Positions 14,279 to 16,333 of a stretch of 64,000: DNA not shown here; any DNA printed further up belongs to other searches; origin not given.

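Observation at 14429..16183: CoaC flavoprotein fused to a CoaB-like middle domain and a C-terminal class II aldolase/adducin-like domain, next to a separate coaB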

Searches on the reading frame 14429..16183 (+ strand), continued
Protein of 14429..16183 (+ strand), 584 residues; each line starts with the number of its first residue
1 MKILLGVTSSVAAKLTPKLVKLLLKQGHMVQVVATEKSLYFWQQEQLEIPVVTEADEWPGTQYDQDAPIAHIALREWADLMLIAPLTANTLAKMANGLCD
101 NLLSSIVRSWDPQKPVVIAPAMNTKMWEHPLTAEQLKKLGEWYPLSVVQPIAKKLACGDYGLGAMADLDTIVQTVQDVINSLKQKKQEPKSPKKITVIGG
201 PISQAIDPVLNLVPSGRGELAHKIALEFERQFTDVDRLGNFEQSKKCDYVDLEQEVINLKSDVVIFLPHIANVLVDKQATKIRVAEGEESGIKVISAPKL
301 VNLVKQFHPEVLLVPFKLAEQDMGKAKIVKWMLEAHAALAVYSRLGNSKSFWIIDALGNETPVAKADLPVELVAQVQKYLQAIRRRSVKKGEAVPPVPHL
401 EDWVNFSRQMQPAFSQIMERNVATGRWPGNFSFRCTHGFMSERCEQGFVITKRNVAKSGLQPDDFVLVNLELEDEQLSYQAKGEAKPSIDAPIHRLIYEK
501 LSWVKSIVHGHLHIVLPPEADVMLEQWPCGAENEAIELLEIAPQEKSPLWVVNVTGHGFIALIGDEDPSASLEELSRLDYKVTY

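Call 80: search_protein_families(library=pfam, proteins=[L003:7246-7953:+], max_evalue=0.01)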
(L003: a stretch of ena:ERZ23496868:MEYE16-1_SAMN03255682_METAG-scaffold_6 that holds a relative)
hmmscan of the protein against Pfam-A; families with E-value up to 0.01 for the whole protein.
L003:7246-7953:+ (236 aa): 1 family
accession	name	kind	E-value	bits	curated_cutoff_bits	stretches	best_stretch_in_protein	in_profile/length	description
PF24348.1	DUF7508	-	5e-05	23.8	26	1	123-175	5-55/79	Domain of unknown function (DUF7508)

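Call 89: predict_structure(alignment_id=A1)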
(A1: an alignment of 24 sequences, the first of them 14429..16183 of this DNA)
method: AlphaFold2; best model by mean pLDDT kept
length: 584 residues; sequences in the alignment: 24
mean_pLDDT: 81.5   pTM: 0.61
mean pLDDT of the five models: 81.5, 80.4, 74.4, 74.2, 71.7
residues with pLDDT >= 90: 182; 70-90: 300; 50-70: 69; < 50: 33
segments of 3 or more residues with pLDDT < 50: 57-61, 67-69, 157-160, 421-436
pLDDT, mean of each block of 10 residues (from residue 1): 84 77 89 77 74 58 49 81 82 84 83 89 75 89 89 58 75 89 65 91 87 85 95 93 91 92 85 83 87 84 89 92 83 86 91 84 94 89 84 89 82 58 35 50 90 69 87 91 86 91 91 77 69 79 92 82 94 89 62
secondary structure, 60 per line:
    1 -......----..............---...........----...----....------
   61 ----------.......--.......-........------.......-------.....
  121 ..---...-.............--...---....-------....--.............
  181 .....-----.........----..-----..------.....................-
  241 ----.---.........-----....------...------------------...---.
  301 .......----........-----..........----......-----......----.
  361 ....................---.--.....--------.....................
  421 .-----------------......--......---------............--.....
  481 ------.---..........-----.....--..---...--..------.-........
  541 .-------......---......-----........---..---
elements in order: E2-7 H12-25 E29-35 H36-39 E51-54 H71-77 E80-86 H88-95 H102-108 E116-122 H130-142 E145-147 E151-154 E162-165 H168-185 E191-199 H219-231 E232-239 H249-257 E263-266 E273-275 E294-296 H300-307 E312-319 H325-334 E339-344 E350-355 E360-364 H365-380 E387-391 H400-421 E439-444 E447-452 E465-473 E476-480 H491-500 E506-510 H533-541 E549-554 E558-563 H569-576
